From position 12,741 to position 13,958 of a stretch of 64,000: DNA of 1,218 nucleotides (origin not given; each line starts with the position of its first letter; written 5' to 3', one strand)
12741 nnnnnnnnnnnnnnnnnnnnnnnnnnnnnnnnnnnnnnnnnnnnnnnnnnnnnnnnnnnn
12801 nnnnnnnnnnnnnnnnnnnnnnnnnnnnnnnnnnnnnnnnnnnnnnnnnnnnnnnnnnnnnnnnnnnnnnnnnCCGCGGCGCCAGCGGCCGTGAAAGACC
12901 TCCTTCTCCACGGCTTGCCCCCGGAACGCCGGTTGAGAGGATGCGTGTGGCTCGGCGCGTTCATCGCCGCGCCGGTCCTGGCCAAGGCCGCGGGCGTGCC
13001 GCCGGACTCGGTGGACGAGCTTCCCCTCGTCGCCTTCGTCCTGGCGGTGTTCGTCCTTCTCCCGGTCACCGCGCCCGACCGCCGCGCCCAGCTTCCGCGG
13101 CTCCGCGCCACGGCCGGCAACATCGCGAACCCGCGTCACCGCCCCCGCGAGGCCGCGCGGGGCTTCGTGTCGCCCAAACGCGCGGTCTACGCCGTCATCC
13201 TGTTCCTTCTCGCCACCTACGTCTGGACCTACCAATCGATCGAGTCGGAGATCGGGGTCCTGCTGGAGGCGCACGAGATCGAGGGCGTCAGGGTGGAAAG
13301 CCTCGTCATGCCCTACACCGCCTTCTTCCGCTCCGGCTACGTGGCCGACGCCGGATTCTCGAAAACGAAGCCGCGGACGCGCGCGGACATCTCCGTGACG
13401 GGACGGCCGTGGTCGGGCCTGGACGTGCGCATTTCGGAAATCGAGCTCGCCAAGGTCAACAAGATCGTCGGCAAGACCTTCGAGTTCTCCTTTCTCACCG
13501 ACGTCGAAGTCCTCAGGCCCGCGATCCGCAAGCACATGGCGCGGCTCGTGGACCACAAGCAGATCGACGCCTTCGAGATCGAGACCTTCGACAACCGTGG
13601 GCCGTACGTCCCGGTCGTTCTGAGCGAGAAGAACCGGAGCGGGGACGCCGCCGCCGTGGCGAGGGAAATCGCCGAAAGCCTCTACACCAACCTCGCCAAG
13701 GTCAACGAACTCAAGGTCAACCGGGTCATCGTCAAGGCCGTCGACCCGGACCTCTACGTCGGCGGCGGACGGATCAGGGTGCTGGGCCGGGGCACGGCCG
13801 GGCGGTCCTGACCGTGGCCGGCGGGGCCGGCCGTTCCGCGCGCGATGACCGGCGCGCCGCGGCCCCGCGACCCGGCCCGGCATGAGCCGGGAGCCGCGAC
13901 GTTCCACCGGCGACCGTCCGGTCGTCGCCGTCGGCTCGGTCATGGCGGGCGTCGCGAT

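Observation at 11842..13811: Orphan CBS-domain ProV-type ABC ATPase paired with a non-permease 3-TM protein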

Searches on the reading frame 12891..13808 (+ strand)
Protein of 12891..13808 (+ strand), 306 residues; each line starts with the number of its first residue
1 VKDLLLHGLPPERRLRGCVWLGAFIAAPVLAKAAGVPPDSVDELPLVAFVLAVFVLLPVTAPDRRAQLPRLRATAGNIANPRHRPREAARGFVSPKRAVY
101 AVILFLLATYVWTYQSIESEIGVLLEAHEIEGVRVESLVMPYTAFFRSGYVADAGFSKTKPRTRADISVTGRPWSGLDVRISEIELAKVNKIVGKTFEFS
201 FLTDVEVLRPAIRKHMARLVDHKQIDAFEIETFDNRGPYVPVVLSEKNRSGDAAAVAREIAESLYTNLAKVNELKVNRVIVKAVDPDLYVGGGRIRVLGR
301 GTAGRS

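Call 5: search_protein_families(library=pfam, proteins=[window:12891-13808:+], max_evalue=1)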
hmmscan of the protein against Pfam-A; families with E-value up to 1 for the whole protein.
window:12891-13808:+ (306 aa): 0 families

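Call 6: search_protein_families(library=ncbifam, proteins=[window:12891-13808:+], max_evalue=1)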
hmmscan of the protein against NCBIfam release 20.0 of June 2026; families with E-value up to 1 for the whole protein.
window:12891-13808:+ (306 aa): 0 families

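Call 7: find_homologous_proteins(query=window:12891-13808:+, max_evalue=0.001)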
Query window:12891-13808:+ (306 aa): 106 proteins with E <= 0.001 among 8000 candidates.
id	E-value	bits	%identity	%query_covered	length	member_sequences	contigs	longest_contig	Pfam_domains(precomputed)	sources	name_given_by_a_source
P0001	2.7e-120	419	97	66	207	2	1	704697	-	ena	-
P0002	2.1e-119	416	75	86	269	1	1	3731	-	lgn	-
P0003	6.0e-112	392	69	86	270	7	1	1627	-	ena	-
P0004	1.5e-111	391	69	86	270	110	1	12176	-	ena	-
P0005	2.1e-111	390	68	86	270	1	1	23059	-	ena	-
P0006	9.6e-111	388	69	85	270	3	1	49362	-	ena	-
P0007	1.1e-110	388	68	86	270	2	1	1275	-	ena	-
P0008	1.2e-110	388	69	86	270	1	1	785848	-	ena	-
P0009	1.5e-110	387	69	86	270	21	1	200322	-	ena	-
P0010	2.0e-110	387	69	86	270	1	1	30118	-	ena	-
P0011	2.3e-110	387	70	80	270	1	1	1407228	-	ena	-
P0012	2.5e-110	387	68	86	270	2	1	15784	-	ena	-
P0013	2.8e-110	386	71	80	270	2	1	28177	-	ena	-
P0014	2.9e-110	386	69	80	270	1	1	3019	-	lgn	-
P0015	4.6e-110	386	69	85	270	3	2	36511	-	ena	-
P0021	1.2e-109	384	69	86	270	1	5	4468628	-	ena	-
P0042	3.5e-108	379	69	86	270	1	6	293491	-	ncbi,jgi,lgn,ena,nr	ncbi:MAG: hypothetical protein OXC01_07740 [Immundisolibacterales bacterium]|nr:hypothetical protein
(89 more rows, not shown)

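Call 10: find_encoding_contigs(protein=P0042, flank=10000, max_places=4)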
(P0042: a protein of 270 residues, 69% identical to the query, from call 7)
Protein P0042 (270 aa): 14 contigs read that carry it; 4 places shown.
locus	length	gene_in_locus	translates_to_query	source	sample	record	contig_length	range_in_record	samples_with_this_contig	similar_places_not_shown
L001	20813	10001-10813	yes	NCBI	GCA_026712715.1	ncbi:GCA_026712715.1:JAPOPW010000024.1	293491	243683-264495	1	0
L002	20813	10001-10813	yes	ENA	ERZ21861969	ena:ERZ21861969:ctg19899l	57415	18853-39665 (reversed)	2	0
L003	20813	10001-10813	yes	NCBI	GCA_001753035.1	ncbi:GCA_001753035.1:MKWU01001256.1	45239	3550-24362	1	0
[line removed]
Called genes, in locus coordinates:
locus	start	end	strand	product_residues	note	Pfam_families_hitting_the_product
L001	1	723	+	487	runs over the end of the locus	PF02113:Peptidase_S13, PF13354:Beta-lactamase2 (faint)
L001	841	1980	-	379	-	PF00532:Peripla_BP_1, PF13407:Peripla_BP_4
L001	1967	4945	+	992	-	PF21689:TorS_sensor_domain, PF00672:HAMP, PF00512:HisKA, PF02518:HATPase_c, PF00072:Response_reg, PF01627:Hpt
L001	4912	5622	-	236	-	PF00072:Response_reg, PF00486:Trans_reg_C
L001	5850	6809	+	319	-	PF04069:OpuAC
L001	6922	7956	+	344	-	PF00005:ABC_tran, PF13304:AAA_21 (faint)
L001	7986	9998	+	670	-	PF00528:BPD_transp_1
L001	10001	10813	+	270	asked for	-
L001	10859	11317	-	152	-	-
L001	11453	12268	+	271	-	PF01026:TatD_DNase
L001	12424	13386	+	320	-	PF00702:Hydrolase, PF12710:HAD, PF08282:Hydrolase_3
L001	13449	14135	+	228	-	PF12766:Pyridox_oxase_2 (weak), PF01243:PNPOx_N, PF10590:PNP_phzG_C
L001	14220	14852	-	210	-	PF02190:LON_substr_bdg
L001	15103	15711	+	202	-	PF13374:TPR_10 (faint), PF13424:TPR_12 (weak)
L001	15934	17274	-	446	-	PF00743:FMO-like, PF07992:Pyr_redox_2, PF13454:NAD_binding_9 (faint), PF13738:Pyr_redox_3, PF13434:Lys_Orn_oxgnase, PF00743:FMO-like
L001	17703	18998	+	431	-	PF13433:Peripla_BP_5 (faint), PF13458:Peripla_BP_6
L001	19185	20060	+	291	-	PF02653:BPD_transp_2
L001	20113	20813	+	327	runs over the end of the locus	PF02653:BPD_transp_2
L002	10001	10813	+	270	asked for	-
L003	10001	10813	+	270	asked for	-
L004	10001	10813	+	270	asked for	-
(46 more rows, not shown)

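Call 11: find_encoding_contigs(protein=P0021, flank=10000, max_places=3)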
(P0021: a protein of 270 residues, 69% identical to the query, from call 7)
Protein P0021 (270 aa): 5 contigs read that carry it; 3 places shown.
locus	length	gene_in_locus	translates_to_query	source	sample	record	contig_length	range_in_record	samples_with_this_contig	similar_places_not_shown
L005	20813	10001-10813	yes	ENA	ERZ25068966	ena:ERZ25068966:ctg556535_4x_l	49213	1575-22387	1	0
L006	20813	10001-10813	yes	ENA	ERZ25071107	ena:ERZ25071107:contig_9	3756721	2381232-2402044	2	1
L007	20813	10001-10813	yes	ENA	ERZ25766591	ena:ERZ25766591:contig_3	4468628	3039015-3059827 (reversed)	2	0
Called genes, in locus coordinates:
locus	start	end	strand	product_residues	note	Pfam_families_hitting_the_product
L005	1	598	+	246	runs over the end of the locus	PF01471:PG_binding_1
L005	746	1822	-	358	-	PF00532:Peripla_BP_1, PF13407:Peripla_BP_4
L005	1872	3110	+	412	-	PF21689:TorS_sensor_domain, PF00672:HAMP (weak)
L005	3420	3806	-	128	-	-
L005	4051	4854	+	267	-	PF00072:Response_reg, PF01627:Hpt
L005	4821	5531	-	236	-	PF00072:Response_reg, PF00486:Trans_reg_C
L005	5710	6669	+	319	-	PF04069:OpuAC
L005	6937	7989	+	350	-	PF00005:ABC_tran, PF13304:AAA_21 (faint)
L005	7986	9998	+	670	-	PF00528:BPD_transp_1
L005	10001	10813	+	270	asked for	-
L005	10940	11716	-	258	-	PF00753:Lactamase_B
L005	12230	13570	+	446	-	PF00355:Rieske, PF13806:Rieske_2, PF22543:Rieske_4 (weak)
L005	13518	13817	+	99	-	-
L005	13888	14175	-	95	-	PF10115:HlyU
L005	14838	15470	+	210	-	PF00578:AhpC-TSA (weak), PF02630:SCO1-SenC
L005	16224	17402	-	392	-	PF07731:Cu-oxidase_2 (faint), PF07732:Cu-oxidase_3, PF00394:Cu-oxidase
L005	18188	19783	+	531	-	PF00496:SBP_bac_5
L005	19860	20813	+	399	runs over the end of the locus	PF07690:MFS_1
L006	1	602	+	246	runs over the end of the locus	PF01471:PG_binding_1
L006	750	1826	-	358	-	PF00532:Peripla_BP_1, PF13407:Peripla_BP_4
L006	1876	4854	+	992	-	PF21689:TorS_sensor_domain, PF00672:HAMP, PF00512:HisKA, PF02518:HATPase_c, PF23198:PDE8A_N (weak), PF00072:Response_reg, PF01627:Hpt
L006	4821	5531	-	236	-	PF00072:Response_reg, PF00486:Trans_reg_C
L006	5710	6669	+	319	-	PF04069:OpuAC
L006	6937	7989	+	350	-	PF00005:ABC_tran, PF13304:AAA_21 (faint)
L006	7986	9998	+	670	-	PF00528:BPD_transp_1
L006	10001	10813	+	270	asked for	-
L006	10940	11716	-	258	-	PF00753:Lactamase_B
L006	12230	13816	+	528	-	PF00355:Rieske, PF13806:Rieske_2, PF22543:Rieske_4 (weak)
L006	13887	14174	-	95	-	PF10115:HlyU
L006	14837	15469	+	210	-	PF00578:AhpC-TSA (weak), PF02630:SCO1-SenC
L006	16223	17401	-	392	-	PF07731:Cu-oxidase_2 (faint), PF07732:Cu-oxidase_3, PF00394:Cu-oxidase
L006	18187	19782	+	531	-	PF00496:SBP_bac_5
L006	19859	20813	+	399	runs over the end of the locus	PF07690:MFS_1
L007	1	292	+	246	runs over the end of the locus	PF01471:PG_binding_1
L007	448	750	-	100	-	-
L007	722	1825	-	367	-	PF00532:Peripla_BP_1, PF13407:Peripla_BP_4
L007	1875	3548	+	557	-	PF21689:TorS_sensor_domain, PF00672:HAMP, PF00512:HisKA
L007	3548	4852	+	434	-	PF02518:HATPase_c, PF23198:PDE8A_N (weak), PF00072:Response_reg, PF01627:Hpt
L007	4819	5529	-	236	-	PF00072:Response_reg, PF00486:Trans_reg_C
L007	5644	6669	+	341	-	PF04069:OpuAC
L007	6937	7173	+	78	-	PF00005:ABC_tran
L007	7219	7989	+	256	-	PF00005:ABC_tran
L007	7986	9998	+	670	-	PF00528:BPD_transp_1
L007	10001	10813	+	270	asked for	-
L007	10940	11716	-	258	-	PF00753:Lactamase_B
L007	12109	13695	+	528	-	PF00355:Rieske, PF13806:Rieske_2, PF22543:Rieske_4 (weak)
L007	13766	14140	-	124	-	PF10115:HlyU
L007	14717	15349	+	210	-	PF00578:AhpC-TSA (weak), PF02630:SCO1-SenC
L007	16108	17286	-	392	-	PF07731:Cu-oxidase_2 (faint), PF07732:Cu-oxidase_3, PF00394:Cu-oxidase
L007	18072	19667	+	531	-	PF00496:SBP_bac_5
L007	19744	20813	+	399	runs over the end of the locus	PF07690:MFS_1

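Call 14: find_encoding_contigs(protein=P0001, flank=10000, max_places=3)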
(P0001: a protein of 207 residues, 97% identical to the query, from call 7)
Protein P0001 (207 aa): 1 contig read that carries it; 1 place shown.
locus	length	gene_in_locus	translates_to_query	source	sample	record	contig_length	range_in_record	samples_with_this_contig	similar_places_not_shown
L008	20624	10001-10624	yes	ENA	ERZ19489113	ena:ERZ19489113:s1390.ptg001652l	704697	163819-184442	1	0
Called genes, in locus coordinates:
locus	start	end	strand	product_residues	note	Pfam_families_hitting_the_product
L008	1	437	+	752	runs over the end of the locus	PF00390:malic, PF03949:Malic_M, PF01515:PTA_PTB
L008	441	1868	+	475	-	PF08448:PAS_4, PF00512:HisKA, PF02518:HATPase_c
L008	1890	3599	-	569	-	PF00449:Urease_alpha, PF07969:Amidohydro_3 (faint), PF01979:Amidohydro_1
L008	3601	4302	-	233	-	PF00547:Urease_gamma, PF00699:Urease_beta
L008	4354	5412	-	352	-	PF14226:DIOX_N, PF03171:2OG-FeII_Oxy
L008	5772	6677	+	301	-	-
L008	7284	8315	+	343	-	PF13191:AAA_16 (faint), PF00005:ABC_tran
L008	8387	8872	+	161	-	-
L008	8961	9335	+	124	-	PF06296:RelE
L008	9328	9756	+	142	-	-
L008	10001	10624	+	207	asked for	-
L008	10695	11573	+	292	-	PF00892:EamA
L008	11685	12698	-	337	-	PF22636:FlK, PF01323:DSBA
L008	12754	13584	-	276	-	PF06339:Ectoine_synth, PF07883:Cupin_2 (weak), PF02311:AraC_binding (faint), PF06339:Ectoine_synth, PF07883:Cupin_2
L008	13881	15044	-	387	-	PF00355:Rieske, PF00848:Ring_hydroxyl_A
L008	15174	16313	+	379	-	PF24827:AstE_AspA_cat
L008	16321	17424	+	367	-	PF24827:AstE_AspA_cat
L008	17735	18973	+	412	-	PF13173:AAA_14, PF13635:DUF4143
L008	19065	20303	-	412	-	PF00266:Aminotran_5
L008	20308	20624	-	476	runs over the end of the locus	PF00282:Pyridoxal_deC, PF00155:Aminotran_1_2 (weak), PF01212:Beta_elim_lyase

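Call 15: find_encoding_contigs(protein=P0002, flank=10000, max_places=3)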
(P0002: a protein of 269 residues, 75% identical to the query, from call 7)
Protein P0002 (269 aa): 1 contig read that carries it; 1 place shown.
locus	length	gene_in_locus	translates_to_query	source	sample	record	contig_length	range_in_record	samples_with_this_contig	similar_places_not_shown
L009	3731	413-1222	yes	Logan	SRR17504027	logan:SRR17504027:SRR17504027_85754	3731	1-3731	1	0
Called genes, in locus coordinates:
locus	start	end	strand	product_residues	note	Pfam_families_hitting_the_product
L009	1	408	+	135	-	?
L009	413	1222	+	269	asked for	-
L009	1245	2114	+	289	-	PF00892:EamA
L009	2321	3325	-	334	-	PF22636:FlK, PF01323:DSBA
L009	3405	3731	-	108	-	?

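Call 19: search_solved_structures(query=L001:5850-6806:+, max_evalue=0.001)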
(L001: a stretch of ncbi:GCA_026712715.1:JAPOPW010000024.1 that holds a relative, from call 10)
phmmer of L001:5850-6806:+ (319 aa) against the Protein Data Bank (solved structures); distinct sequences matched with E-value up to 0.001: 5.
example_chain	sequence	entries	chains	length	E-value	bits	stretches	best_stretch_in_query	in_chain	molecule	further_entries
4xz6_A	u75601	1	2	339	1.1e-124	419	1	11-315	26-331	Glycine betaine/proline ABC transporter, periplasmic substrate-binding protein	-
7yle_A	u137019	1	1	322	2.1e-08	36.8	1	13-315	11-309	Glycine betaine/proline ABC transporter, periplasmic glycinebetaine/proline-binding protei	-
2b4l_A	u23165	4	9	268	1.4e-06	30.8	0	31-110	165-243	Glycine betaine-binding protein | Glycine betaine ABC transport system glycine betaine-binding protein OpuAC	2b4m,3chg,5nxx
7ahc_A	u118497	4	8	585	6.8e-06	28.5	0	264-315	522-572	ABC transporter permease subunit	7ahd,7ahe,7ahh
3l6g_A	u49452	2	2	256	9.2e-06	28.1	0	188-315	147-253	Betaine ABC transporter permease and substrate binding protein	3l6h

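Call 25: find_related_loci(query=A2, collection=genome_contigs, flank=8000)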
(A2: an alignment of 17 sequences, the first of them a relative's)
Query A2 (270 aa) in genome_contigs; peptide patterns used: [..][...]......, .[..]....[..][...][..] (x = any residue, [..] = any of these).
90 stretches matched a pattern; 12 encode a relative of the query (tblastn E <= 1e-3); 12 distinct loci.
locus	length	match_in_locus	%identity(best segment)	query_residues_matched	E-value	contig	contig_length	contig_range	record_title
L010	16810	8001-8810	100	1-270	2e-180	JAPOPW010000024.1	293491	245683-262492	MAG: Immundisolibacterales bacterium isolate APA_bin_69 c_000000205453, whole genome shotgun sequence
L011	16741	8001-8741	87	24-270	2e-148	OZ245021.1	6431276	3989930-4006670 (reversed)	MAG: Gammaproteobacteria bacterium isolate 67a87912-4c7a-4147-b5b2-fff17a58665b genome assembly, chromosome: 1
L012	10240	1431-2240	83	1-270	1e-144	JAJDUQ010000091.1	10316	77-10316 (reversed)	MAG: Gammaproteobacteria bacterium isolate jk18x1bzbins.85 k141_97696, whole genome shotgun sequence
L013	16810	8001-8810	76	1-270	1e-134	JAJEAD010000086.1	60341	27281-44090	MAG: Gammaproteobacteria bacterium isolate jk18x7bins.3 k141_2058025, whole genome shotgun sequence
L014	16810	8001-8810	78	1-270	2e-130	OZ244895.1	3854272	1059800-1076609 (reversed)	MAG: Gammaproteobacteria bacterium isolate 2a8f59a4-eafa-43e2-be5e-6ec9451ba83a genome assembly, chromosome: 1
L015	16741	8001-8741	57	24-270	6e-90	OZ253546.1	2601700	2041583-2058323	MAG: Candidatus Poriferihabitaceae bacterium isolate 463de4ad-0157-4836-b656-1c8ed91a77ea genome assembly, chromosome: 1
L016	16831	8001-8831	51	1-270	3e-83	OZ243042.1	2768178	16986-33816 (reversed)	MAG: Candidatus Poriferihabitaceae bacterium isolate 49d6dd85-0fda-43e6-b460-8c6e23e76669 genome assembly, chromosome: 1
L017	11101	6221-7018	48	1-270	5e-75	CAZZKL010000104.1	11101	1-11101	MAG TPA_asm: uncultured Roseovarius sp. isolate SRP128015_co1_135 genome assembly, contig: NODE_9428_length_11101_cov_7.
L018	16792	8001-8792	43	3-270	2e-72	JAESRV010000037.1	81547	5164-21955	MAG: Amylibacter sp. isolate NORP268 Contig_source1382A_782, whole genome shotgun sequence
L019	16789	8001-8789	43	4-270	7e-69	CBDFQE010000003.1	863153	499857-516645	MAG: Amylibacter sp. isolate 85017c5e-9bb1-47c8-bf49-c3064e466331 genome assembly, contig: contig_3, whole genome shotgu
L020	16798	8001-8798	42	1-270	8e-68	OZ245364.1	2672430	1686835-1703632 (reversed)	MAG: Candidatus Poriferihabitaceae bacterium isolate ad906cb3-1d1f-494b-88e6-7833d0e38aa3 genome assembly, chromosome: 1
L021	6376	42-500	59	117-270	9e-58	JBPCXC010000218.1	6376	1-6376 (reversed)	MAG: bacterium isolate MAG_seacave_122 S1Ck127_3067141, whole genome shotgun sequence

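Call 27: predict_structure(alignment_id=A2)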
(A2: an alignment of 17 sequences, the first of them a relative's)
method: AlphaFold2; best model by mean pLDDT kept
length: 270 residues; sequences in the alignment: 17
mean_pLDDT: 71.8   pTM: 0.42
mean pLDDT of the five models: 71.8, 64.3, 62.5, 54.1, 53.4
residues with pLDDT >= 90: 53; 70-90: 115; 50-70: 54; < 50: 48
segments of 3 or more residues with pLDDT < 50: 4-7, 24-57, 158-165
pLDDT, mean of each block of 10 residues (from residue 1): 46 60 46 42 38 46 66 76 79 72 69 75 73 72 74 58 59 94 92 86 90 86 95 89 90 77 87
secondary structure, 60 per line:
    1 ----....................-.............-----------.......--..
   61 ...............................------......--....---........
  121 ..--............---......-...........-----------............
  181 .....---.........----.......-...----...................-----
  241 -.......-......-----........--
elements in order: H5-24 H26-38 H50-56 H59-91 E98-103 H106-109 E113-122 E125-136 E140-145 H147-157 H169-185 E189-197 E202-208 H217-235 E242-248 H250-255 E261-268

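Call 28: search_protein_representatives(alignment_id=A2)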
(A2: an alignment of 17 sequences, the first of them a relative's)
Query: 17 sequences, 270 profile positions. Proteins with E-value up to 0.001 (for the whole library): 31; up to 1e-10: 23; up to 1e-30: 14. The best 31 are listed.
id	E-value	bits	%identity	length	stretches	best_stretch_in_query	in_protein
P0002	5.6e-127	439.0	-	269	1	1-269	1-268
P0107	8.9e-102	356.3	-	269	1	1-270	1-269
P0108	2.7e-95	335.1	-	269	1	1-270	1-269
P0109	5.3e-95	334.1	-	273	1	1-270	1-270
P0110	4.2e-90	318.1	-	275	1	5-270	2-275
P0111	1.5e-85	303.1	-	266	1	1-270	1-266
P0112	7.6e-72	258.2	-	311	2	57-269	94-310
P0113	2.8e-71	256.3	-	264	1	7-270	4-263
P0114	9.6e-64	231.6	-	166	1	115-270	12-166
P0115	2.6e-53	197.4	-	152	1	88-187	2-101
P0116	3.6e-43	164.2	-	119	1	31-141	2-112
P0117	1.2e-34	136.2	-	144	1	12-156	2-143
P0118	2.8e-34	135.0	-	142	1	1-99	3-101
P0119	3.8e-33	131.3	-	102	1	169-270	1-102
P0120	3.4e-27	111.8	-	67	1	204-270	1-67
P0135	9.3e-05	38.2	-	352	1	46-161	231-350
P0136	1.8e-04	37.2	-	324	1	49-161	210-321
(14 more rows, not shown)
